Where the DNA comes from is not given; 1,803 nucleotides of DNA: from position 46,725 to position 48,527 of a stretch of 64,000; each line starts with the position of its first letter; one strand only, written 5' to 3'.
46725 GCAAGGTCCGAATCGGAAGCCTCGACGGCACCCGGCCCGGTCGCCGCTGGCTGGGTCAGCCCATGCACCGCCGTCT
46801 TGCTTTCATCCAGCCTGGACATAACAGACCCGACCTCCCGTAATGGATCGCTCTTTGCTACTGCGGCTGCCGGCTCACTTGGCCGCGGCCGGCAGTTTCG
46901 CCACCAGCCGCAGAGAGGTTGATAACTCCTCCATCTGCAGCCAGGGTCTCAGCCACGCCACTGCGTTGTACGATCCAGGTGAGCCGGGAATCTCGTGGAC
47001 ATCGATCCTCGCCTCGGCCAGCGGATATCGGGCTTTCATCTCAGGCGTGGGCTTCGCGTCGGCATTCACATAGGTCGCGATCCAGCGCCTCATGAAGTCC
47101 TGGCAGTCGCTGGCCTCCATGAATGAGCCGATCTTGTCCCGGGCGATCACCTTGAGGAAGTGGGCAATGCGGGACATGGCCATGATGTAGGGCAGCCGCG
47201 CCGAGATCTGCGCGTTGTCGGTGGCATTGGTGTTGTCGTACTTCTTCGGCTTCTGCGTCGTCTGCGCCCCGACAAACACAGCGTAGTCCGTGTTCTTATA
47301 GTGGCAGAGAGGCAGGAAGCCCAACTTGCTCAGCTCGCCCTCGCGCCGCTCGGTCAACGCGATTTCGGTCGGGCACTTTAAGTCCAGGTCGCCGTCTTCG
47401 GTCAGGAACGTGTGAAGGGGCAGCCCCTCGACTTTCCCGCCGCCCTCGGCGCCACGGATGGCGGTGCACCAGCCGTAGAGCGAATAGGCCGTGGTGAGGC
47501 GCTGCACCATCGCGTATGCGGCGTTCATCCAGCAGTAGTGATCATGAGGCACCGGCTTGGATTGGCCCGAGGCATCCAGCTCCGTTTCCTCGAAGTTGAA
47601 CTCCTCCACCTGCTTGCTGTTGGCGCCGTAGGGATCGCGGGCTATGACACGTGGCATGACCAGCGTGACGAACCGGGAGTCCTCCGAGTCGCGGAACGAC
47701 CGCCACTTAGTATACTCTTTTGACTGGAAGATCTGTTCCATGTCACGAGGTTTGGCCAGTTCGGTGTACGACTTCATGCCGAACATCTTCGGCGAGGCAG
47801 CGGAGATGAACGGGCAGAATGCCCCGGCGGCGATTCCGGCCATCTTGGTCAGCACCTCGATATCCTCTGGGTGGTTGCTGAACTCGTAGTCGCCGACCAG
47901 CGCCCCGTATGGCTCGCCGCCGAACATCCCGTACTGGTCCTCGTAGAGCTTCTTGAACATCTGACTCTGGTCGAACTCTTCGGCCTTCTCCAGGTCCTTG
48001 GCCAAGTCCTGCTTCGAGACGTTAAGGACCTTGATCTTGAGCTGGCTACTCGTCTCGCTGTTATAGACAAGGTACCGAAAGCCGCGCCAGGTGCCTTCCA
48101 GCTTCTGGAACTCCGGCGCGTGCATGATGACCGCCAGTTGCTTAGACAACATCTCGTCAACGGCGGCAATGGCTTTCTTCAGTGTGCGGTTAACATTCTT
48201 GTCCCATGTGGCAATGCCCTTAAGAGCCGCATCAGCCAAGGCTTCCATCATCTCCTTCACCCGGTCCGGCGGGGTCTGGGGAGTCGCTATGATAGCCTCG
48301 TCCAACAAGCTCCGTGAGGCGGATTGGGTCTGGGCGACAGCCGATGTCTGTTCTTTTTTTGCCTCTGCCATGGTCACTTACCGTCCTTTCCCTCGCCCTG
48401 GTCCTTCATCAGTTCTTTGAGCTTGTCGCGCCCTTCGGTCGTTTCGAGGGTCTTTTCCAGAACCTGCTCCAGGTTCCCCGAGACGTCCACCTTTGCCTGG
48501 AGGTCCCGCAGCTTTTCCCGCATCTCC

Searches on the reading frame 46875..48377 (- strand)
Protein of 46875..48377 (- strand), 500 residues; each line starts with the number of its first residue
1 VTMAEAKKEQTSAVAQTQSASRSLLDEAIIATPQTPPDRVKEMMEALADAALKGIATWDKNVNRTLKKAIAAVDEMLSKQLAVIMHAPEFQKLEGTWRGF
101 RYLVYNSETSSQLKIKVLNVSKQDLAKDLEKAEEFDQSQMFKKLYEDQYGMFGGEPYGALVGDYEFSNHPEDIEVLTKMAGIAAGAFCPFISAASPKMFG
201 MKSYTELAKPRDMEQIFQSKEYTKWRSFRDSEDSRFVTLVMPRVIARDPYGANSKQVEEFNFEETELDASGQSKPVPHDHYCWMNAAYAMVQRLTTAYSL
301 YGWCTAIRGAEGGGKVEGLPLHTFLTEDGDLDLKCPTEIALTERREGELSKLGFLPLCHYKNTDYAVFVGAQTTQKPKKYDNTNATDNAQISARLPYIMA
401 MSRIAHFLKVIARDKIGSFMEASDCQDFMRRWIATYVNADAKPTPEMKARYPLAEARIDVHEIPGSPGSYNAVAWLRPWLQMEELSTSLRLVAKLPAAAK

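Call 63: search_protein_families(library=pfam, proteins=[window:46875-48377:-], max_evalue=0.01)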
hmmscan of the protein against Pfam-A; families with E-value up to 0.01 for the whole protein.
window:46875-48377:- (500 aa): 2 families
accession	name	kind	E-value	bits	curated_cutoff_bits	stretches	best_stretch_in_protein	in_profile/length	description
PF05943.17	VipB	-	1.3e-132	441.9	27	1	68-375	2-301/301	EvpB/VC_A0108, tail sheath N-terminal domain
PF18945.5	VipB_2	-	5.6e-44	149.4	27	1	385-495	2-112/112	EvpB/VC_A0108, tail sheath gpW/gp25-like domain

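Call 76: search_dna_similar(query=window:46875-48377:-, collection=plasmids, mode=protein, max_rows=40, rows=spread, max_evalue=1e-30)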
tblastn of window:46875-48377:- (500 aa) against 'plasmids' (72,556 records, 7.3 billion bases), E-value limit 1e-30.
Records with a match: 578; places in all: 675; records where one place covers at least 80% of the query: 576.
Best place of each record, by identity: 60-80% 52; <60% 526.
By first word of the organism name: Ralstonia 126; Rhizobium 94; Escherichia 75; Campylobacter 38; Cronobacter 21; Leisingera 18; Vibrio 15; Pantoea 15; Burkholderia 14; Enterobacter 13; and 56 more.
By predicted mobility (MOB-suite, as given by PLSDB): non-mobilizable 278; conjugative 164; mobilizable 136.
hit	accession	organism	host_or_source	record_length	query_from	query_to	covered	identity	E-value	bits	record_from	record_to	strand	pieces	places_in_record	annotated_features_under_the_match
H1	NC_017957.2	Tistrella mobilis KA081020-065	-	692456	2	500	100%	62.7%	0e+0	685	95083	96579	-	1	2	tssC: type VI secretion system contractile sheath large subunit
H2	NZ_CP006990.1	Rhizobium etli bv. mimosae str. IE4771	Phaseolus vulgaris,whole organism,nodule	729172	23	497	95%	62.9%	0e+0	631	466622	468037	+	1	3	tssC: type VI secretion system contractile sheath large subunit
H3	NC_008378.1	Rhizobium johnstonii 3841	-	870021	23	497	95%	62.7%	0e+0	628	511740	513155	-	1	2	tssC: type VI secretion system contractile sheath large subunit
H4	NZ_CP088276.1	Phyllobacterium sp. T1293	Melilotus albus,Cell culture,root nodule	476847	17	498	96%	61.2%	0e+0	622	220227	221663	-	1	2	tssC: type VI secretion system contractile sheath large subunit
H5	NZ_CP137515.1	Pseudomonas aeruginosa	Homo sapiens,Bacterial culture sample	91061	4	496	99%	51.3%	4e-150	481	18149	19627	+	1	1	tssC: type VI secretion system contractile sheath large subunit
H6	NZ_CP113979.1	Ralstonia pseudosolanacearum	Cucurbita maxima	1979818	21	496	95%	51.4%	3e-164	521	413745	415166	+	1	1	none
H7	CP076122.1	Ralstonia solanacearum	Solanum muricatum,cell culture,stem,stem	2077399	21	496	95%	51.4%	3e-164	521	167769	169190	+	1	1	tssC: type VI secretion system contractile sheath large subunit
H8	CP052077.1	Ralstonia solanacearum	tomato,cell culture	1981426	21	496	95%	51.4%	5e-164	521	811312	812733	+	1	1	none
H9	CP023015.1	Ralstonia solanacearum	Solanum tuberosum,single cell,Potato ...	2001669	21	496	95%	51.4%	5e-164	521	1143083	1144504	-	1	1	type VI secretion system contractile sheath large subunit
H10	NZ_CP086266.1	Ralstonia sp. RS647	sunflower,cell culture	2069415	21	496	95%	51.4%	5e-164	521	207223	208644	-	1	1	none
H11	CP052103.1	Ralstonia solanacearum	tomato,cell culture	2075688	21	496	95%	51.4%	5e-164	521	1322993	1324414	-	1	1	tssC: type VI secretion system contractile sheath large subunit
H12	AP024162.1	Ralstonia solanacearum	Curcuma aromatica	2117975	21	496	95%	51.1%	2e-163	520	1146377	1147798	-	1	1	hypothetical protein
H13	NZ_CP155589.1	Ralstonia solanacearum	Musa sp.,cell culture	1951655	24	496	95%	50.8%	2e-162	516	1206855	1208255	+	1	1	none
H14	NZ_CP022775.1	Ralstonia solanacearum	Solanum tuberosum,single cell,Potato ...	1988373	24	496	95%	50.6%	1e-164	523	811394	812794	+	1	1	none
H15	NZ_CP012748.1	Paraburkholderia caribensis MBA4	soil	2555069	19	500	96%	49.5%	8e-161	512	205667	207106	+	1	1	none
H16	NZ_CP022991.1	Paraburkholderia aromaticivorans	-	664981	1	498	100%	46.4%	5e-144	464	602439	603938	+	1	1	tssC: type VI secretion system contractile sheath large subunit | tssB: type VI secretion system contractile sheath small subunit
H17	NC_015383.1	Burkholderia gladioli BSR3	-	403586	33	497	93%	48.4%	1e-144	465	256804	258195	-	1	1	tssC: type VI secretion system contractile sheath large subunit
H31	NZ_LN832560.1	Paracoccus aminovorans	-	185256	6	496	98%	40.7%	5e-117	386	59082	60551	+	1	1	tssC: type VI secretion system contractile sheath large subunit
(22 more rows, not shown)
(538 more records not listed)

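Call 77: get_annotated_region(hit=H3, flank=20000)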
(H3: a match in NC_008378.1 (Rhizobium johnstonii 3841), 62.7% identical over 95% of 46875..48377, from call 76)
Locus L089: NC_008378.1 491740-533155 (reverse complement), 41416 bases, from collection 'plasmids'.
description: Rhizobium johnstonii 3841 plasmid pRL12, complete sequence
organism: Rhizobium johnstonii 3841 (NCBI taxid 216596)
taxonomy: Bacteria; Pseudomonadota; Alphaproteobacteria; Hyphomicrobiales; Rhizobiaceae; Rhizobium; Rhizobium johnstonii; Rhizobium johnstonii 3841
host: -; source: -; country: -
typing (MOB-suite, as given by PLSDB): conjugative; relaxase MOBQ; mating-pair formation MPF_T
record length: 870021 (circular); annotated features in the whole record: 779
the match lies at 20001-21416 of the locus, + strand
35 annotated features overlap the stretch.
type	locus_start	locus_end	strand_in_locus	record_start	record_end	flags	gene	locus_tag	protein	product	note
CDS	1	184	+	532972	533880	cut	-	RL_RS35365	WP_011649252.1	branched-chain amino acid ABC transporter permease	GO:0015803 - branched-chain amino acid transport [Evidence IEA]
CDS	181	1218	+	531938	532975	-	-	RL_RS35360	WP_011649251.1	branched-chain amino acid ABC transporter permease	GO:0015803 - branched-chain amino acid transport [Evidence IEA]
CDS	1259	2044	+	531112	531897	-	-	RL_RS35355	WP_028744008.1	coniferyl-alcohol dehydrogenase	-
CDS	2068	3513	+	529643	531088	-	-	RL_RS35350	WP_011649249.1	aldehyde dehydrogenase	-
CDS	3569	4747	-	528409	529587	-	-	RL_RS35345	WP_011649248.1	hypothetical protein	-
CDS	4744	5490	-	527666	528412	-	-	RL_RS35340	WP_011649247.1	GAD-like domain-containing protein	-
CDS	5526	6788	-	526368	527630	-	-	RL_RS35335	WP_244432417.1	hypothetical protein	-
CDS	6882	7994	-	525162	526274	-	-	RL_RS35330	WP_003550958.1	hypothetical protein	-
CDS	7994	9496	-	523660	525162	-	-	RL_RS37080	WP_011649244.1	DUF4150 domain-containing protein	-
CDS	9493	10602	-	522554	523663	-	-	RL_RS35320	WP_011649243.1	DUF2169 domain-containing protein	-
CDS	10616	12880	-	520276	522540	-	tssI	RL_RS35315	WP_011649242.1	type VI secretion system tip protein TssI/VgrG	GO:0033103 - protein secretion by the type VI secretion system [Evidence IEA]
CDS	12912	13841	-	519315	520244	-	-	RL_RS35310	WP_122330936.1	hypothetical protein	-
CDS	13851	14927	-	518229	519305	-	-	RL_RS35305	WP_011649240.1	hypothetical protein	-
CDS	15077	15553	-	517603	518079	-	-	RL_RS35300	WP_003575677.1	type VI secretion system tube protein Hcp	-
CDS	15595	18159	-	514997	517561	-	tssH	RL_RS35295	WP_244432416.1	type VI secretion system ATPase TssH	GO:0033103 - protein secretion by the type VI secretion system [Evidence IEA]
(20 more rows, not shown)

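Call 78: get_annotated_region(hit=H5, flank=20000)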
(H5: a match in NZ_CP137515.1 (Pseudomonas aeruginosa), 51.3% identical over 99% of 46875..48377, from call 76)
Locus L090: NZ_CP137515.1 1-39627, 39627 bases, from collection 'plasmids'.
description: Pseudomonas aeruginosa strain HPA0170 plasmid pHPA0170-2, complete sequence
organism: Pseudomonas aeruginosa (NCBI taxid 287)
taxonomy: Bacteria; Pseudomonadota; Gammaproteobacteria; Pseudomonadales; Pseudomonadaceae; Pseudomonas; Pseudomonas aeruginosa
host: -; source: Homo sapiens,Bacterial culture sample; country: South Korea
typing (MOB-suite, as given by PLSDB): non-mobilizable
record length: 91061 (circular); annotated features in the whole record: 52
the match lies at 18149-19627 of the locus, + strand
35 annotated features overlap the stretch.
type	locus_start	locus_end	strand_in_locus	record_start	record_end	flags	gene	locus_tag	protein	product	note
CDS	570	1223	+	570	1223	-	-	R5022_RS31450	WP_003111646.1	methionine ABC transporter permease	GO:0048473 - D-methionine transport [Evidence IEA]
CDS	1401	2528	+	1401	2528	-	-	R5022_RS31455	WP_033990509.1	glycerophosphodiester phosphodiesterase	-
CDS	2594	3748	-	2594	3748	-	zapE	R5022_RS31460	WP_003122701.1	cell division protein ZapE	GO:0051301 - cell division [Evidence IEA]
CDS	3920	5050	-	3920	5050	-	-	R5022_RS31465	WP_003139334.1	sigma-54 dependent transcriptional regulator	GO:0006355 - regulation of DNA-templated transcription [Evidence IEA]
CDS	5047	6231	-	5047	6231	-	-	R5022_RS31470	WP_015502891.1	acyl-CoA dehydrogenase family protein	-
CDS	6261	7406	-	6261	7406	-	ssuD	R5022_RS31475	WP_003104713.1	FMNH2-dependent alkanesulfonate monooxygenase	GO:0006790 - sulfur compound metabolic process [Evidence IEA]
CDS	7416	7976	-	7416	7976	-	msuE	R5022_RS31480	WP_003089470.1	FMN reductase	-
CDS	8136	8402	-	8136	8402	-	-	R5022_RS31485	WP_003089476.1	hypothetical protein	-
CDS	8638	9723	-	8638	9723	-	-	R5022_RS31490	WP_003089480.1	sigma-54-dependent transcriptional regulator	-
CDS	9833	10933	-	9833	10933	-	tssA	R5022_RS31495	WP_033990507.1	type VI secretion system protein TssA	-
CDS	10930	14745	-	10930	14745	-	-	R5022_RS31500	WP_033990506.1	type VI secretion system membrane subunit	-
CDS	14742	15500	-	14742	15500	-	-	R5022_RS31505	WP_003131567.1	DotU/TssL family secretion system protein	-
CDS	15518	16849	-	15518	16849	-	tssK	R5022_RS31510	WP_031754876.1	type VI secretion system baseplate subunit TssK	GO:0033103 - protein secretion by the type VI secretion system [Evidence IEA]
CDS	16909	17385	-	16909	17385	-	-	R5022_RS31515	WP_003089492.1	hypothetical protein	-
CDS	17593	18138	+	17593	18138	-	tssB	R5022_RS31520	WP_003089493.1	type VI secretion system contractile sheath small subunit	GO:0033103 - protein secretion by the type VI secretion system [Evidence IEA]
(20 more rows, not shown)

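Call 79: get_annotated_region(hit=H7, flank=20000)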
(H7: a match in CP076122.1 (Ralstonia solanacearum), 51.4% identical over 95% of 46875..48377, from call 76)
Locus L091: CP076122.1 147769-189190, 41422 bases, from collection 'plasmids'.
description: Ralstonia solanacearum strain RS24 plasmid megaplasmid, complete sequence
organism: Ralstonia solanacearum (NCBI taxid 305)
taxonomy: Bacteria; Pseudomonadota; Betaproteobacteria; Burkholderiales; Burkholderiaceae; Ralstonia; Ralstonia solanacearum
host: -; source: Solanum muricatum,cell culture,stem,stem; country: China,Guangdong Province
typing (MOB-suite, as given by PLSDB): mobilizable; relaxase MOBP
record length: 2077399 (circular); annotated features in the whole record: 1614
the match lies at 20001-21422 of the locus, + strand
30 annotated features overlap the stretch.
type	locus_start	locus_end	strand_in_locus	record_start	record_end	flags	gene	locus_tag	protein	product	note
CDS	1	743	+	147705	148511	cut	-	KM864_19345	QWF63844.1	aspartate dehydrogenase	-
CDS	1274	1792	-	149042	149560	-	-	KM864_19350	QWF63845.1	cupin domain-containing protein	-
CDS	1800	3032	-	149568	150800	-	-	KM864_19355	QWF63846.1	sterol desaturase family protein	-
CDS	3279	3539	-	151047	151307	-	-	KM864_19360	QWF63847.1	hypothetical protein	-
CDS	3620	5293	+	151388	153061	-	otsA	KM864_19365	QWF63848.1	alpha,alpha-trehalose-phosphate synthase (UDP-forming)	-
CDS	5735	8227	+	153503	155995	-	-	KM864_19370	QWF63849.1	hypothetical protein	-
CDS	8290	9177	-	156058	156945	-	-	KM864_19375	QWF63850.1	hypothetical protein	-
CDS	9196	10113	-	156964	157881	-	-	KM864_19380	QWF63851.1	hypothetical protein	-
CDS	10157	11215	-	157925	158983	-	-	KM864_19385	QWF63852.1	hypothetical protein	-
CDS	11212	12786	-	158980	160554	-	-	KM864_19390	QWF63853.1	hypothetical protein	-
CDS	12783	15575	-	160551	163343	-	-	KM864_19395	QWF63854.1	type VI secretion system tip protein VgrG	-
CDS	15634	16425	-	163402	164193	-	icmH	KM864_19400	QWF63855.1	type IVB secretion system protein IcmH/DotU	-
CDS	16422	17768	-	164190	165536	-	tssK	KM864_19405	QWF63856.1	type VI secretion system baseplate subunit TssK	-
CDS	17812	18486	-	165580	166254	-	tssJ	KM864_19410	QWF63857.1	type VI secretion system lipoprotein TssJ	-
CDS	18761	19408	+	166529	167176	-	-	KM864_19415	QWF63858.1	hypothetical protein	-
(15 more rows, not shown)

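Call 80: get_annotated_region(hit=H1, flank=20000)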
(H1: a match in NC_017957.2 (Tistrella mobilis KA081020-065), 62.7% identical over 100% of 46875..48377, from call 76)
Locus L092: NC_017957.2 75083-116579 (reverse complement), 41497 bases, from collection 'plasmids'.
description: Tistrella mobilis KA081020-065 plasmid pTM1, complete sequence
organism: Tistrella mobilis KA081020-065 (NCBI taxid 1110502)
taxonomy: Bacteria; Pseudomonadota; Alphaproteobacteria; Geminicoccales; Geminicoccaceae; Tistrella; Tistrella mobilis; Tistrella mobilis KA081020-065
host: -; source: -; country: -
typing (MOB-suite, as given by PLSDB): non-mobilizable; replicon rep_cluster_140
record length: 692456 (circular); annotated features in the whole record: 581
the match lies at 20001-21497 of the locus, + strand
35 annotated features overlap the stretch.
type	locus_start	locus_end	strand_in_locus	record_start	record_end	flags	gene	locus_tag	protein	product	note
CDS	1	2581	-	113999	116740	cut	treY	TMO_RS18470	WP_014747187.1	malto-oligosyltrehalose synthase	GO:0005992 - trehalose biosynthetic process [Evidence IEA]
CDS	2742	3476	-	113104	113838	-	-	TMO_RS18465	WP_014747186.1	RES family NAD+ phosphorylase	-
CDS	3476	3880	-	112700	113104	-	-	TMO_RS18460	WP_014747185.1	MbcA/ParS/Xre antitoxin family protein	-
CDS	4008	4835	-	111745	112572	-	-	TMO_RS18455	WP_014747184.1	hypothetical protein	-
CDS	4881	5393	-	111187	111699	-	-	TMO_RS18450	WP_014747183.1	hypothetical protein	-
CDS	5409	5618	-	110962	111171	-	-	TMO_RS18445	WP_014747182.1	hypothetical protein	-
CDS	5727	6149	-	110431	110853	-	-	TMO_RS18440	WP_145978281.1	hypothetical protein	-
CDS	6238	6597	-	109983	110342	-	-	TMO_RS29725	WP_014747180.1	immunity 22 family protein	-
CDS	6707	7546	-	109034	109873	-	-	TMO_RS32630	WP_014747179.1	hypothetical protein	-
CDS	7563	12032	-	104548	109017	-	-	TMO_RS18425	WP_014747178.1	RHS repeat-associated core domain-containing protein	-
CDS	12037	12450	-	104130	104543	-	-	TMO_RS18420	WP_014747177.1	DUF1795 domain-containing protein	-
CDS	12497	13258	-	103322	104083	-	-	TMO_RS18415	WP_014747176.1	hypothetical protein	-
CDS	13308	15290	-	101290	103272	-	tssI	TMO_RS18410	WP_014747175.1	type VI secretion system tip protein TssI/VgrG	GO:0033103 - protein secretion by the type VI secretion system [Evidence IEA]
CDS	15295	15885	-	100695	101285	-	-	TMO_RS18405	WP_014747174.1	hypothetical protein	-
CDS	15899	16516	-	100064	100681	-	-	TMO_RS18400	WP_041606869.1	hypothetical protein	-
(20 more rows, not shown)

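Call 81: get_annotated_region(hit=H17, flank=20000)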
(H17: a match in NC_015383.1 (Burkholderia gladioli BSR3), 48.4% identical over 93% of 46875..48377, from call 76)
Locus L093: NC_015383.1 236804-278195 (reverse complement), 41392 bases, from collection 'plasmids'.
description: Burkholderia gladioli BSR3 plasmid bgla_4p, complete sequence
organism: Burkholderia gladioli BSR3 (NCBI taxid 999541)
taxonomy: Bacteria; Pseudomonadota; Betaproteobacteria; Burkholderiales; Burkholderiaceae; Burkholderia; Burkholderia gladioli; Burkholderia gladioli BSR3
host: -; source: -; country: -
typing (MOB-suite, as given by PLSDB): conjugative; replicon rep_cluster_364; relaxase MOBH,MOBP; mating-pair formation MPF_T
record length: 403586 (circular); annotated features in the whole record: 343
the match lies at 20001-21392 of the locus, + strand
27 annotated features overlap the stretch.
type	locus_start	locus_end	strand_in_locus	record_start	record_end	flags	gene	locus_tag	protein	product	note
CDS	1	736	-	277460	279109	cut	-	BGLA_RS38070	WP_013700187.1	class I adenylate-forming enzyme family protein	-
CDS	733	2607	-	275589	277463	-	-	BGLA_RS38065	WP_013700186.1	CoA transferase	-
CDS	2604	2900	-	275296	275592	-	-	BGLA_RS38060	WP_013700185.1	MoaD/ThiS family protein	-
CDS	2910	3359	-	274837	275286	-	-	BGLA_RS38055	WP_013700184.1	M67 family metallopeptidase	-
CDS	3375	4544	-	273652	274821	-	moeB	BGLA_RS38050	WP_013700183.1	molybdopterin-synthase adenylyltransferase MoeB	-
CDS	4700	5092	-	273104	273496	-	-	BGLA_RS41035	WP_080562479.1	DUF2946 domain-containing protein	-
CDS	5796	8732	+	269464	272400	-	-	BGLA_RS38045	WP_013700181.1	Tn3 family transposase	-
CDS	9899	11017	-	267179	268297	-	-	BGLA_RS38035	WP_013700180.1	type VI secretion system ImpA family N-terminal domain-containing protein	-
CDS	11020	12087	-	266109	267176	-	tssG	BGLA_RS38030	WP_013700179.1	type VI secretion system baseplate subunit TssG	GO:0033103 - protein secretion by the type VI secretion system [Evidence IEA]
CDS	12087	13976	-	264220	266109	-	tssF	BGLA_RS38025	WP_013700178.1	type VI secretion system baseplate subunit TssF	GO:0033103 - protein secretion by the type VI secretion system [Evidence IEA]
CDS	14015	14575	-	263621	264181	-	tssE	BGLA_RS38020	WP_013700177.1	type VI secretion system baseplate subunit TssE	GO:0033103 - protein secretion by the type VI secretion system [Evidence IEA]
CDS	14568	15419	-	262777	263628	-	-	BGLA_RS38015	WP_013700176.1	type VI secretion system accessory protein TagJ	-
CDS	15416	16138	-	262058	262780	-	-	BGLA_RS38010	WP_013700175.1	TagK domain-containing protein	-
CDS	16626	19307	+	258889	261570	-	tssH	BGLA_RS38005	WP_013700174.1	type VI secretion system ATPase TssH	GO:0033103 - protein secretion by the type VI secretion system [Evidence IEA]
CDS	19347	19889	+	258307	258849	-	tssB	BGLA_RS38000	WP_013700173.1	type VI secretion system contractile sheath small subunit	GO:0033103 - protein secretion by the type VI secretion system [Evidence IEA]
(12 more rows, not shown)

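Call 82: get_annotated_region(hit=H31, flank=20000)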
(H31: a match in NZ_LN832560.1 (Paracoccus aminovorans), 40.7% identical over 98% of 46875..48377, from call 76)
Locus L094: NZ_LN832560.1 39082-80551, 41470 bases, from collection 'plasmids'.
description: Paracoccus aminovorans isolate JCM7685 plasmid II, complete sequence
organism: Paracoccus aminovorans (NCBI taxid 34004)
taxonomy: Bacteria; Pseudomonadota; Alphaproteobacteria; Rhodobacterales; Paracoccaceae; Paracoccus; Paracoccus aminovorans
host: -; source: -; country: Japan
typing (MOB-suite, as given by PLSDB): non-mobilizable; replicon rep_cluster_560,rep_cluster_969
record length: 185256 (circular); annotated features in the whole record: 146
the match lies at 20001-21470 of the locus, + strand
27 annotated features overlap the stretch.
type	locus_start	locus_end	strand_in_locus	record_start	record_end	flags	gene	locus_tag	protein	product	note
CDS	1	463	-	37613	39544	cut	nosZ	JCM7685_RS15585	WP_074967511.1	TAT-dependent nitrous-oxide reductase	GO:0019333 - denitrification pathway [Evidence IEA]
CDS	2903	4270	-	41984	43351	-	-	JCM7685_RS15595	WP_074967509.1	dicarboxylate/amino acid:cation symporter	GO:0006835 - dicarboxylic acid transport [Evidence IEA]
CDS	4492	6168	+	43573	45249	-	-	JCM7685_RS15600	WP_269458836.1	ATP-binding protein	-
CDS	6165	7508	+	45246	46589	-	-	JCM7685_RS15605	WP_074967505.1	sigma-54 dependent transcriptional regulator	GO:0006355 - regulation of DNA-templated transcription [Evidence IEA]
CDS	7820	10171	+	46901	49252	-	-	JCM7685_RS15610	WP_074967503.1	cache domain-containing protein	-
CDS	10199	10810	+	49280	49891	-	-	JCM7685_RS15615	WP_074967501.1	response regulator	GO:0000160 - phosphorelay signal transduction system [Evidence IEA]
CDS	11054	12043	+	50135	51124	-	araD1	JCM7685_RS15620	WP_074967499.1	AraD1 family protein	-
CDS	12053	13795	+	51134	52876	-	araD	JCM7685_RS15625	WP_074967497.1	L-arabinonate dehydratase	-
CDS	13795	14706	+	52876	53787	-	-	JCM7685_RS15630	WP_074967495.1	Gfo/Idh/MocA family oxidoreductase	-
CDS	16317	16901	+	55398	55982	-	-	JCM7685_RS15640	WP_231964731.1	hypothetical protein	-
CDS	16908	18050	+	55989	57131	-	tagH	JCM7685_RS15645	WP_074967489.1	type VI secretion system-associated FHA domain protein TagH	GO:0033103 - protein secretion by the type VI secretion system [Evidence IEA]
CDS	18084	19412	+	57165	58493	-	-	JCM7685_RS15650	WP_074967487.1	type VI secretion system ImpA family N-terminal domain-containing protein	-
CDS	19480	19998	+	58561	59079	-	tssB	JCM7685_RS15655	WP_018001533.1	type VI secretion system contractile sheath small subunit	GO:0033103 - protein secretion by the type VI secretion system [Evidence IEA]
CDS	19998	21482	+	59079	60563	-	tssC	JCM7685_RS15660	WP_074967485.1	type VI secretion system contractile sheath large subunit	GO:0033103 - protein secretion by the type VI secretion system [Evidence IEA]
CDS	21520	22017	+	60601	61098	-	-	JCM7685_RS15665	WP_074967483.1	type VI secretion system tube protein Hcp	-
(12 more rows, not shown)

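Call 83: get_annotated_region(hit=H16, flank=20000)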
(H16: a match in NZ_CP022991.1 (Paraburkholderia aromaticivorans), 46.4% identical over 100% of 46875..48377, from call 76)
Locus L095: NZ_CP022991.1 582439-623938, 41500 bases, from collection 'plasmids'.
description: Paraburkholderia aromaticivorans strain BN5 plasmid pBN1, complete sequence
organism: Paraburkholderia aromaticivorans (NCBI taxid 2026199)
taxonomy: Bacteria; Pseudomonadota; Betaproteobacteria; Burkholderiales; Burkholderiaceae; Paraburkholderia; Paraburkholderia aromaticivorans
host: -; source: -; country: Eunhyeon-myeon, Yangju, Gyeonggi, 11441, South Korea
typing (MOB-suite, as given by PLSDB): non-mobilizable
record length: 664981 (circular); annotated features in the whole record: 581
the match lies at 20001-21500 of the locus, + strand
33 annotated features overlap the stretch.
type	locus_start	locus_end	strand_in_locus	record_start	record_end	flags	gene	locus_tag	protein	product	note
CDS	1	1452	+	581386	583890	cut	-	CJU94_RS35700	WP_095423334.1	cation-translocating P-type ATPase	-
CDS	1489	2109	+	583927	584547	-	-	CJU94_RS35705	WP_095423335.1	hypothetical protein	-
CDS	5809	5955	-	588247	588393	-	-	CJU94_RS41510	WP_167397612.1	hypothetical protein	-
CDS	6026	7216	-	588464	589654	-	argE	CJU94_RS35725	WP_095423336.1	acetylornithine deacetylase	GO:0006592 - ornithine biosynthetic process [Evidence IEA]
CDS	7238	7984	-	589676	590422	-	-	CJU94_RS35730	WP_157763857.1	MFS transporter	GO:0055085 - transmembrane transport [Evidence IEA]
CDS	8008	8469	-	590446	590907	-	-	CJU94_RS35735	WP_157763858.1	MFS transporter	GO:0055085 - transmembrane transport [Evidence IEA]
CDS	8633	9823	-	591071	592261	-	-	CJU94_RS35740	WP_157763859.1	aminotransferase class I/II-fold pyridoxal phosphate-dependent enzyme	GO:0009058 - biosynthetic process [Evidence IEA]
CDS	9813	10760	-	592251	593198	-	-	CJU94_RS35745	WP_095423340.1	aminotransferase class IV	-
CDS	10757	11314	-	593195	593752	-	-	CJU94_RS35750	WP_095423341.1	peptide deformylase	-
CDS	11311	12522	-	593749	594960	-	-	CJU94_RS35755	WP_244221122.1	branched-chain amino acid ABC transporter substrate-binding protein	GO:0015803 - branched-chain amino acid transport [Evidence IEA]; GO:0055085 - transmembrane transport [Evidence IEA]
CDS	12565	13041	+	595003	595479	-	-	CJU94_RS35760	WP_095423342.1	Lrp/AsnC family transcriptional regulator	-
CDS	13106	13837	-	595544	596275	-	-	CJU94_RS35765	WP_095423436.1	IS6 family transposase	-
CDS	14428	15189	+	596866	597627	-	-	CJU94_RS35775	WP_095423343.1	superoxide dismutase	-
CDS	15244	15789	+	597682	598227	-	-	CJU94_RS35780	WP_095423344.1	DUF3455 domain-containing protein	-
CDS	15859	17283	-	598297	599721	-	-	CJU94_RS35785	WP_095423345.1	serine/threonine-protein kinase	GO:0006468 - protein phosphorylation [Evidence IEA]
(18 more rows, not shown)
